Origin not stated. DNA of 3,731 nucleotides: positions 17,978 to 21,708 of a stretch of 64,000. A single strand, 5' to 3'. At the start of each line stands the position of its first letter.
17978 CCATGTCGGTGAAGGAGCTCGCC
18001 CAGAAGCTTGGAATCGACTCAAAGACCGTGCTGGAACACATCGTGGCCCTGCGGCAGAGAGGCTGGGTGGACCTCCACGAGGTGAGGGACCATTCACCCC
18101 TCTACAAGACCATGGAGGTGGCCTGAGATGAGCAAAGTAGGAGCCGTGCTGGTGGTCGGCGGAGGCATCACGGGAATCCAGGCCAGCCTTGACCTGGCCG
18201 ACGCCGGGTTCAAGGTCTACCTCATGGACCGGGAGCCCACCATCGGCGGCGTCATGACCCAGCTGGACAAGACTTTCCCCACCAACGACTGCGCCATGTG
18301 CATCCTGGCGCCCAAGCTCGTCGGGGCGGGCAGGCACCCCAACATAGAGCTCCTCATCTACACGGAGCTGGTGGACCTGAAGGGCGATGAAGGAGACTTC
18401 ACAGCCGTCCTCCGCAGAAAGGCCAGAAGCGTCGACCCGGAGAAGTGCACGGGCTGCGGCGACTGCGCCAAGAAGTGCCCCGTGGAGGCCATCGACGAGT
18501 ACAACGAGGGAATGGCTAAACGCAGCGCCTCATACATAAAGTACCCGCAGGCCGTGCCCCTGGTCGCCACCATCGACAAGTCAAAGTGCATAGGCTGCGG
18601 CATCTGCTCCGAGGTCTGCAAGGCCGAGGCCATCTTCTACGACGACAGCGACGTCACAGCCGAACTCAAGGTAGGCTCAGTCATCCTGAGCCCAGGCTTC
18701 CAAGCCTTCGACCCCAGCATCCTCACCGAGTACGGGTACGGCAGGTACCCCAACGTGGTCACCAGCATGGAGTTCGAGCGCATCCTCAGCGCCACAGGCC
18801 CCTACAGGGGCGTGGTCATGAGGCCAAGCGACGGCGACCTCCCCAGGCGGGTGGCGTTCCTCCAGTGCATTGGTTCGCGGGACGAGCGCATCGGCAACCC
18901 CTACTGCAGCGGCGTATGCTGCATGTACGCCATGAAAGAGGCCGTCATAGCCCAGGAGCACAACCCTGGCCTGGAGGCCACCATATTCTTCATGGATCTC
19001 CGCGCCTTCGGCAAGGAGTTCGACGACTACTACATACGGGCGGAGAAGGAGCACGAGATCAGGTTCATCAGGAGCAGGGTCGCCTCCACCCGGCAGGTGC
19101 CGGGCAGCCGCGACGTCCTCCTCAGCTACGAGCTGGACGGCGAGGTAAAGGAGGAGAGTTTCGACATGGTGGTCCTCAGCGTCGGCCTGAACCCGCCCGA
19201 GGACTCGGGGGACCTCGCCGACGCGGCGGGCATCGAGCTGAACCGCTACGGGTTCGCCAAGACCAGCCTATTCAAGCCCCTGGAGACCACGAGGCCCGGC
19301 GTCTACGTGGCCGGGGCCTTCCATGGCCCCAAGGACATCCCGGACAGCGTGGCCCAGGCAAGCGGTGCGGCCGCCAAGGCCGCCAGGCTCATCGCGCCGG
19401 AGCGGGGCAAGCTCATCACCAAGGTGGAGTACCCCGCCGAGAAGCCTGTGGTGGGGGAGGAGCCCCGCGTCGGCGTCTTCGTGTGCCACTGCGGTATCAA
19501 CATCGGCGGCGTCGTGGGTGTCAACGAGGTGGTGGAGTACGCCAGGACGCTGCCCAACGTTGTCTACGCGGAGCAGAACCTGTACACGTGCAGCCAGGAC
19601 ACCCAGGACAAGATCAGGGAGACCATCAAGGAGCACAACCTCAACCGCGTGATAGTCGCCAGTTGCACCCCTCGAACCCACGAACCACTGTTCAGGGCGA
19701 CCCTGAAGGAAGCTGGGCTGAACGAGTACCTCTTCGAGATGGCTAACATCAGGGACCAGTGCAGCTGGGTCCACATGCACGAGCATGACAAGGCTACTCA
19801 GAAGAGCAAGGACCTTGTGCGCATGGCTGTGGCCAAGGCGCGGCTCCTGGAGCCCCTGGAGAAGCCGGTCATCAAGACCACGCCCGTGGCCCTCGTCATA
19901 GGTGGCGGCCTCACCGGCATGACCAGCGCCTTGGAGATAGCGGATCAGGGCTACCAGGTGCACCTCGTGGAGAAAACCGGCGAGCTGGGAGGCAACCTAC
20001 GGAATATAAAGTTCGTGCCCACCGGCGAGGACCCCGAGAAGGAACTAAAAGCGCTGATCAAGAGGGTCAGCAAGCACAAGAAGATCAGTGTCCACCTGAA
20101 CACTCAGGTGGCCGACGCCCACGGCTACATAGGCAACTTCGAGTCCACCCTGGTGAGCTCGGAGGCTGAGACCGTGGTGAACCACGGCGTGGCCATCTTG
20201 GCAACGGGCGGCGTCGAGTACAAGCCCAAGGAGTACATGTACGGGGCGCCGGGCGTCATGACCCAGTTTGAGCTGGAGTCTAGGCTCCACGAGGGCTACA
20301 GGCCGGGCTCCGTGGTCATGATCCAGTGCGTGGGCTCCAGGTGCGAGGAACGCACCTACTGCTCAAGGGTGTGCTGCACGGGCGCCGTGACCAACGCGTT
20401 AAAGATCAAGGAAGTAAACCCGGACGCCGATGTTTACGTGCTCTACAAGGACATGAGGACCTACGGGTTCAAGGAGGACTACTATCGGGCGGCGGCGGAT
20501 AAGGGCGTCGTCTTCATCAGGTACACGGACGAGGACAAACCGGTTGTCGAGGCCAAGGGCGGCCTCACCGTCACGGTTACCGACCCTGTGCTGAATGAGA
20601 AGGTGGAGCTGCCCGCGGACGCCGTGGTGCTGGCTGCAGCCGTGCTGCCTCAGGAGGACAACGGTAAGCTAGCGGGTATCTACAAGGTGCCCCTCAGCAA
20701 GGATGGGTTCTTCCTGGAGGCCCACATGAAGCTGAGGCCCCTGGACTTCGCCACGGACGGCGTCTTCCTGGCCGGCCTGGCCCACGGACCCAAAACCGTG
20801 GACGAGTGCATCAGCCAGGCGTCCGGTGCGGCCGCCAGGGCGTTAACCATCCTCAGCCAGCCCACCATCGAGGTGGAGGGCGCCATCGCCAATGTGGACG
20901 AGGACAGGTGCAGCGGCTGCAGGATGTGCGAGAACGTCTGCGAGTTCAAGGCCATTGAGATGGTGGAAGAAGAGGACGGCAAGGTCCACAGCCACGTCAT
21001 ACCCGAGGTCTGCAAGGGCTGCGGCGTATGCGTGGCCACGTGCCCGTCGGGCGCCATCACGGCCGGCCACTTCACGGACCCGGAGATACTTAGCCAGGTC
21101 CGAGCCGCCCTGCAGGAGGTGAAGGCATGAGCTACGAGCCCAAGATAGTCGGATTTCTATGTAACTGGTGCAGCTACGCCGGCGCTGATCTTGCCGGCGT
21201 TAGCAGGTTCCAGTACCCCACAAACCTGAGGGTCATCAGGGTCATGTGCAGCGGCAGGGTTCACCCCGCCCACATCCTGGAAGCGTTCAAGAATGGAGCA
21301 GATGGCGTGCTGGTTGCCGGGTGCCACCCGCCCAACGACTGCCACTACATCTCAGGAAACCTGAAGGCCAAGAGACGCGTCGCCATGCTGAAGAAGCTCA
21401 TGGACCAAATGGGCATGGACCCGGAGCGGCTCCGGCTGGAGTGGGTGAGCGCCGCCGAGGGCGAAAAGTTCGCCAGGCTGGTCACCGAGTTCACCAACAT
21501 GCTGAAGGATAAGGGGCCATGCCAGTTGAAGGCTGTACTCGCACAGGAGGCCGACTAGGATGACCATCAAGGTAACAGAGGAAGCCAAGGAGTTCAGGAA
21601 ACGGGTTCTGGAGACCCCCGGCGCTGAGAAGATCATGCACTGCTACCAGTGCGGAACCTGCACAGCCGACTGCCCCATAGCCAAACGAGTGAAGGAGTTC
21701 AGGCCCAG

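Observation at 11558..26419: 15-kb hdr/mvh super-operon with three HdrCB pairs, two HdrA systems and two MvhD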

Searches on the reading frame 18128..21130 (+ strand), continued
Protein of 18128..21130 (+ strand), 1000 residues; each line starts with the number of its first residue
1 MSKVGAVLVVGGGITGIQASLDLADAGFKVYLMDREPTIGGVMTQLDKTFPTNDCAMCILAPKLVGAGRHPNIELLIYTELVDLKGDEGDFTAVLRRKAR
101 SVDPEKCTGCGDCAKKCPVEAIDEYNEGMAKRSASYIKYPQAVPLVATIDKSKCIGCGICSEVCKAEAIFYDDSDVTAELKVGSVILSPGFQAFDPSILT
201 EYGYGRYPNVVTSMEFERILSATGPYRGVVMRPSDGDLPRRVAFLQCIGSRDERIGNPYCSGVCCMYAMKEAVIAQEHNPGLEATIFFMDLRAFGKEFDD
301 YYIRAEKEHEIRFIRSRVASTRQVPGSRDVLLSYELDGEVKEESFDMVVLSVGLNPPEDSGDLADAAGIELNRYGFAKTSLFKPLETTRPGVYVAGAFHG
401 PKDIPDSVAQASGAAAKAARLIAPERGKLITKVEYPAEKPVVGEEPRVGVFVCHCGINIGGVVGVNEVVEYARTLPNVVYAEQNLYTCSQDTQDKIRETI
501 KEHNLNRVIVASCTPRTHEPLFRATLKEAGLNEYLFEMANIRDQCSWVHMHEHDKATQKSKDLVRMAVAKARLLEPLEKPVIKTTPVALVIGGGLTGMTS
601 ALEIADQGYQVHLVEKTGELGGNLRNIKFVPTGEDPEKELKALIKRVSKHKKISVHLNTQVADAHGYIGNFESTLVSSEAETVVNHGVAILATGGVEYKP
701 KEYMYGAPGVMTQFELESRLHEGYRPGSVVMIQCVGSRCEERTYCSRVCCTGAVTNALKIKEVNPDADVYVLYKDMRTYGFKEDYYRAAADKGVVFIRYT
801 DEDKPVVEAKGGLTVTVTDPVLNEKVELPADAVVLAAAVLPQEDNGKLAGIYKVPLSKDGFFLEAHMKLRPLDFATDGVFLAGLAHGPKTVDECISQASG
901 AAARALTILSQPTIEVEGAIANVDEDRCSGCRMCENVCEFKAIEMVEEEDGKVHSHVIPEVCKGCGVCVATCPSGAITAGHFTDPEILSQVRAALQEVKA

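Call 58: search_protein_families(library=ncbifam, proteins=[L001:7521-9266:+, L003:7498-9231:+, L003:5935-6618:+, L003:6842-7438:+], max_evalue=1e-8)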
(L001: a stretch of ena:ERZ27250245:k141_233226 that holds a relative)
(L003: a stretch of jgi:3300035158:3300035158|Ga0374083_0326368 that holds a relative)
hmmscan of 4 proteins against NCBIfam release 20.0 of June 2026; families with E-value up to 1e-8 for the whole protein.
L001:7521-9266:+ (581 aa): 33 families (the best 25 are shown)
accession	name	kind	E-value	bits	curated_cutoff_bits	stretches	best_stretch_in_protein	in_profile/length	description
NF009410.0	PRK12771.1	subfamily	9.1e-152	506.5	516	1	24-531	47-560/566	NAD(P)-binding protein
NF009454.0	PRK12814.1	equivalog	3.8e-142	474.9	916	1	24-575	101-651/657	putative NADPH-dependent glutamate synthase small subunit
NF009414.0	PRK12778.1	equivalog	1.4e-115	387.2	1103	1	25-426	337-751/752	bifunctional dihydroorotate dehydrogenase B NAD binding subunit/NADPH-dependent glutamate synthase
TIGR01316.1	gltA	equivalog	7.1e-106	354.7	471.75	1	25-424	36-449/449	NADPH-dependent glutamate synthase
NF010590.0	PRK13984.1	equivalog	8.3e-101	338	946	1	27-427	198-609/611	putative oxidoreductase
TIGR03315.1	Se_ygfK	equivalog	6.2e-99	331.8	835.3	1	23-538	443-946/1012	putative selenate reductase subunit YgfK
TIGR01318.1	gltD_gamma_fam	subfamily_domain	2.5e-84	283.5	482.95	1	25-425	48-466/467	glutamate synthase, small subunit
NF009408.0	PRK12769.1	equivalog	2.4e-82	277.1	1003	1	26-428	235-655/659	formate-dependent uric acid utilization protein AegA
NF009413.0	PRK12775.1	equivalog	4.6e-80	269.7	1895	1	26-428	340-758/1006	putative trifunctional 2-polyprenylphenol hydroxylase/glutamate synthase subunit beta/ferritin domain-containing protein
NF009415.0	PRK12779.1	equivalog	3.4e-72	243.7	1519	1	29-423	212-625/944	putative bifunctional glutamate synthase subunit beta/2-polyprenylphenol hydroxylase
NF009409.0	PRK12770.1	subfamily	1.5e-70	238.1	343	1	117-428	18-354/360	putative glutamate synthase subunit beta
NF009451.0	PRK12809.1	equivalog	2.1e-68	231.1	1154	1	26-426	218-636/639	formate-dependent uric acid utilization protein YgfT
TIGR01317.1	GOGAT_sm_gam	subfamily_domain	2.4e-66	224.6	447.7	1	27-426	52-480/485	glutamate synthase small subunit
NF045663.1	diclust_near_Sec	equivalog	2.7e-55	187.8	530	2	25-214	18-201/759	pyridine nucleotide-disulfide oxidoreductase/dicluster-binding protein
NF045599.1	bili_reduct_long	exception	2e-20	72.6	750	1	114-278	378-535/641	bilirubin reductase, long form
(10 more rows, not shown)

L003:7498-9231:+ (577 aa): 36 families (the best 25 are shown)
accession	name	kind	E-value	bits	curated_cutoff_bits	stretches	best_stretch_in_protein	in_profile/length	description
NF009410.0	PRK12771.1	subfamily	1.2e-156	522.6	516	1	10-525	43-561/566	NAD(P)-binding protein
NF009454.0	PRK12814.1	equivalog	8.9e-133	444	916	1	15-488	102-575/657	putative NADPH-dependent glutamate synthase small subunit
NF009414.0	PRK12778.1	equivalog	1.3e-124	417.1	1103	1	15-415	337-750/752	bifunctional dihydroorotate dehydrogenase B NAD binding subunit/NADPH-dependent glutamate synthase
TIGR01316.1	gltA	equivalog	6.2e-114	381.3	471.75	1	14-414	35-449/449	NADPH-dependent glutamate synthase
TIGR03315.1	Se_ygfK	equivalog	3.4e-99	332.7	835.3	1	15-536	445-951/1012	putative selenate reductase subunit YgfK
NF010590.0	PRK13984.1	equivalog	9.2e-95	318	946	1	17-417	198-609/611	putative oxidoreductase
TIGR01318.1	gltD_gamma_fam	subfamily_domain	6.8e-86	288.7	482.95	1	15-415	48-466/467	glutamate synthase, small subunit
NF009413.0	PRK12775.1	equivalog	1.2e-83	281.5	1895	1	15-417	339-757/1006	putative trifunctional 2-polyprenylphenol hydroxylase/glutamate synthase subunit beta/ferritin domain-containing protein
NF009408.0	PRK12769.1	equivalog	1.7e-83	280.9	1003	1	17-417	236-654/659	formate-dependent uric acid utilization protein AegA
NF009409.0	PRK12770.1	subfamily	1.7e-77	260.9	343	1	105-417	17-353/360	putative glutamate synthase subunit beta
NF009415.0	PRK12779.1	equivalog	5.7e-76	256.2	1519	1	18-420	211-634/944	putative bifunctional glutamate synthase subunit beta/2-polyprenylphenol hydroxylase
NF009451.0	PRK12809.1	equivalog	1.5e-72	244.8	1154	1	16-409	218-629/639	formate-dependent uric acid utilization protein YgfT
TIGR01317.1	GOGAT_sm_gam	subfamily_domain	2.8e-72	244.1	447.7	1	15-417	50-481/485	glutamate synthase small subunit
NF045663.1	diclust_near_Sec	equivalog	2.4e-54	184.6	530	2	13-204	16-201/759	pyridine nucleotide-disulfide oxidoreductase/dicluster-binding protein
TIGR01292.1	TRX_reduct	equivalog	2.9e-22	78.9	343.45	1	108-414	2-300/300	thioredoxin-disulfide reductase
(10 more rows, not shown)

L003:5935-6618:+ (227 aa): 2 families
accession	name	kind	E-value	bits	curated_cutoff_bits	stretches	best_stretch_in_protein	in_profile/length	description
NF002270.0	PRK01202.1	subfamily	1.1e-27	96.4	117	1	65-188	5-127/129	glycine cleavage system protein GcvH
TIGR00527.1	gcvH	equivalog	6.2e-22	78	115.85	1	66-189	4-127/129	glycine cleavage system protein GcvH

L003:6842-7438:+ (198 aa): 3 families
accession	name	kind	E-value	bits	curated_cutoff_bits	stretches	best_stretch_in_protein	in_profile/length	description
NF002270.0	PRK01202.1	subfamily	2.4e-28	98.5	117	1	61-184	4-123/129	glycine cleavage system protein GcvH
TIGR00527.1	gcvH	equivalog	4.8e-24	84.9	115.85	1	64-187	5-125/129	glycine cleavage system protein GcvH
TIGR03077.1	not_gcvH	equivalog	4.6e-15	55.6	144.05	1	67-167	2-102/110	glycine cleavage protein H-like protein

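Call 68: find_encoding_contigs(protein=P0011, flank=10000, max_places=1)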
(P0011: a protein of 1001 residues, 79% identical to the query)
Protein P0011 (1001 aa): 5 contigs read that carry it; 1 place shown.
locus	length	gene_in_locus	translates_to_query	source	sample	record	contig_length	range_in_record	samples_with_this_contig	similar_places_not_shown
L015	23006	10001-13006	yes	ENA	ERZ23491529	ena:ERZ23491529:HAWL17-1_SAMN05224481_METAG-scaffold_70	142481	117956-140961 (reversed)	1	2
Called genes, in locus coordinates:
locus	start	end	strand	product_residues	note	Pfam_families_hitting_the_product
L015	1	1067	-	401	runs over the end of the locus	PF02690:Na_Pi_cotrans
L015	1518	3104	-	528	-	PF22612:GH113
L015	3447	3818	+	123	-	PF00072:Response_reg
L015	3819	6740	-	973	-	PF08448:PAS_4, PF01590:GAF, PF13185:GAF_2, PF01590:GAF, PF13185:GAF_2, PF01590:GAF, PF13185:GAF_2, PF13492:GAF_3, +5 more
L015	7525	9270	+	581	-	PF14691:Fer4_20, PF00890:FAD_binding_2 (weak), PF07992:Pyr_redox_2, PF12831:FAD_oxidored (weak), PF13450:NAD_binding_8, PF13738:Pyr_redox_3 (weak), PF00070:Pyr_redox (weak), PF13237:Fer4_10 (weak), +11 more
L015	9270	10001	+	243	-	PF02662:FlpD, PF25212:HVO_A0114 (faint)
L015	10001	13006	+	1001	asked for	PF12831:FAD_oxidored, PF00037:Fer4 (weak), PF12837:Fer4_6 (weak), PF13187:Fer4_9 (weak), PF07992:Pyr_redox_2, PF13450:NAD_binding_8, PF12838:Fer4_7, PF14697:Fer4_21, +18 more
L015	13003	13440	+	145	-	PF02662:FlpD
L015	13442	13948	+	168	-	PF13183:Fer4_8, PF13187:Fer4_9 (weak), PF13237:Fer4_10 (faint), PF13534:Fer4_17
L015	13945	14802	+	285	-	PF02754:CCG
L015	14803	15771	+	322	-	PF01058:Oxidored_q6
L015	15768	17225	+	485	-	PF27537:HoxH, PF00374:NiFeSe_Hases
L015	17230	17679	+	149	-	PF01750:HycI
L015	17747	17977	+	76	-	PF01037:AsnC_trans_reg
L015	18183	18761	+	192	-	PF01978:TrmB (weak), PF01047:MarR (weak), PF12802:MarR_2 (weak), PF13404:HTH_AsnC-type, PF13412:HTH_24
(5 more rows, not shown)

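Call 69: find_encoding_contigs(protein=P0045, flank=10000, max_places=1)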
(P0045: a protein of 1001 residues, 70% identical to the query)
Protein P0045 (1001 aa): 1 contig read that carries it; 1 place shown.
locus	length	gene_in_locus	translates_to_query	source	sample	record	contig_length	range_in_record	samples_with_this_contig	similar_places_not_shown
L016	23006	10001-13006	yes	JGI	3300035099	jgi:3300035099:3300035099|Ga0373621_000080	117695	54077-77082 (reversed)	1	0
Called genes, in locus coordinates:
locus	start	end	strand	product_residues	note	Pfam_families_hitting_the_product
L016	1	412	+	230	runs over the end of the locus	PF01636:APH (faint), PF07714:PK_Tyr_Ser-Thr (weak), PF00069:Pkinase, PF01163:RIO1, PF03109:ABC1 (weak), PF06293:Kdo (weak)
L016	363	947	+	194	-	PF01725:Ham1p_like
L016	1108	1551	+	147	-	PF08069:Ribosomal_S13_N, PF00312:Ribosomal_S15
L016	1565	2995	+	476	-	PF01368:DHH, PF21763:DHH_CID, PF02272:DHHA1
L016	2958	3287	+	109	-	-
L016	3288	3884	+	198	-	PF01015:Ribosomal_S3Ae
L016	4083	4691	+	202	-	PF01909:NTP_transf_2 (faint), PF14091:DUF4269 (weak)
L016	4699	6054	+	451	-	PF02878:PGM_PMM_I, PF02879:PGM_PMM_II, PF02880:PGM_PMM_III, PF00408:PGM_PMM_IV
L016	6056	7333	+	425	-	PF00483:NTP_transferase, PF12804:NTP_transf_3, PF00132:Hexapep (faint), PF25084:LbH_EIF2B, PF25087:GMPPB_C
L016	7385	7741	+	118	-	PF09868:DUF2095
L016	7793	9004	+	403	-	PF01926:MMR_HSR1, PF02421:FeoB_N (faint), PF08438:YGR210-like_G4, PF02824:TGS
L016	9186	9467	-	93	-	-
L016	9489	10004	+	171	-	-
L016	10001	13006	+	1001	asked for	PF12831:FAD_oxidored (weak), PF07992:Pyr_redox_2, PF00890:FAD_binding_2, PF07992:Pyr_redox_2, PF12831:FAD_oxidored, PF13450:NAD_binding_8, PF12838:Fer4_7, PF14697:Fer4_21, +16 more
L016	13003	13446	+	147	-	PF02662:FlpD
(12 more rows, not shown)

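Call 70: find_encoding_contigs(protein=P0084, flank=10000, max_places=1)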
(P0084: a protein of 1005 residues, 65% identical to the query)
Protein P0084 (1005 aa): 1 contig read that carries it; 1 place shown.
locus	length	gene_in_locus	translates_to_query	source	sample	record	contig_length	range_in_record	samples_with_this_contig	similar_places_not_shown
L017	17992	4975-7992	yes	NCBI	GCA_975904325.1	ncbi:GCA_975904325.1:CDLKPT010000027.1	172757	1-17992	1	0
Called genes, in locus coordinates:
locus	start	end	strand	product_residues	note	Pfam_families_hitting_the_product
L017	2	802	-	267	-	?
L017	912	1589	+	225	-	PF01597:GCV_H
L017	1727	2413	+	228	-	PF01597:GCV_H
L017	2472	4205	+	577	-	PF14691:Fer4_20, PF01266:DAO, PF01946:Thi4, PF07992:Pyr_redox_2, PF13450:NAD_binding_8, PF13738:Pyr_redox_3, PF14697:Fer4_21, PF12838:Fer4_7, +15 more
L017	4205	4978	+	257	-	PF02662:FlpD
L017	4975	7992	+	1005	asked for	PF12831:FAD_oxidored, PF00037:Fer4, PF07992:Pyr_redox_2, PF00890:FAD_binding_2, PF07992:Pyr_redox_2, PF13450:NAD_binding_8, PF14697:Fer4_21, PF12838:Fer4_7, +19 more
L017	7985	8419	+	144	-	PF02662:FlpD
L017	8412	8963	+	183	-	PF13183:Fer4_8, PF13237:Fer4_10, PF13187:Fer4_9, PF13534:Fer4_17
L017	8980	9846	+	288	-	PF02754:CCG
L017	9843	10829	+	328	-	PF01058:Oxidored_q6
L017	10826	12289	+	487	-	PF27537:HoxH, PF00374:NiFeSe_Hases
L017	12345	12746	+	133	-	PF01592:NifU_N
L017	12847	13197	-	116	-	PF02627:CMD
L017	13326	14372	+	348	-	PF00586:AIRS, PF02769:AIRS_C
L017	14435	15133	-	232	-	PF24280:HVO_A0563_N, PF04967:HTH_10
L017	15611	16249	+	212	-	PF01222:ERG4_ERG24, PF04140:ICMT (faint), PF04191:PEMT (weak)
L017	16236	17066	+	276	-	PF00005:ABC_tran, PF13304:AAA_21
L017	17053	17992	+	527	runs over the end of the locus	PF12698:ABC2_membrane_3 (weak)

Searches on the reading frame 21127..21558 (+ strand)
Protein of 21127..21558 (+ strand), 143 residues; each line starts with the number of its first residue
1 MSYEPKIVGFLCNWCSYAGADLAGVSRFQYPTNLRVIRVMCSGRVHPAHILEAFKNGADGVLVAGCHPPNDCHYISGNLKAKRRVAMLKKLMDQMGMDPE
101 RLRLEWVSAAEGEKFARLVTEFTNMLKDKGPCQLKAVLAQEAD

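Call 4: search_protein_families(library=pfam, proteins=[window:21127-21558:+])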
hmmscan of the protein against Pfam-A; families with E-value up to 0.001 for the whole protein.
window:21127-21558:+ (143 aa): 1 family
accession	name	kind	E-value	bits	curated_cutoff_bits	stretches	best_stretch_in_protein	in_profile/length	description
PF02662.21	FlpD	-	1.2e-55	187.2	22.3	1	7-127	1-120/123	Methyl-viologen-reducing hydrogenase, delta subunit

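Call 6: search_protein_families(library=ncbifam, proteins=[window:21127-21558:+], max_evalue=0.00001)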
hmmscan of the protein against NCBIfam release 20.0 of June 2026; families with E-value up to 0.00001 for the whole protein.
window:21127-21558:+ (143 aa): 3 families
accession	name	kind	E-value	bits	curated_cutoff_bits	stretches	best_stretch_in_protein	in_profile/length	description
NF040770.1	hetero_SS_HdrA2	exception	2.6e-56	191.2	1100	1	4-131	647-773/777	CoB-CoM heterodisulfide reductase HdrA2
NF045873.1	F420_non_VhuD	exception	3e-39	134.1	215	1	4-136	1-132/132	F420-non-reducing hydrogenase iron-sulfur subunit VhuD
NF041891.1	hdrA_Methbact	equivalog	6.9e-17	60.9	1300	1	4-127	643-759/762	ferredoxin:CoB-CoM heterodisulfide reductase subunit HdrA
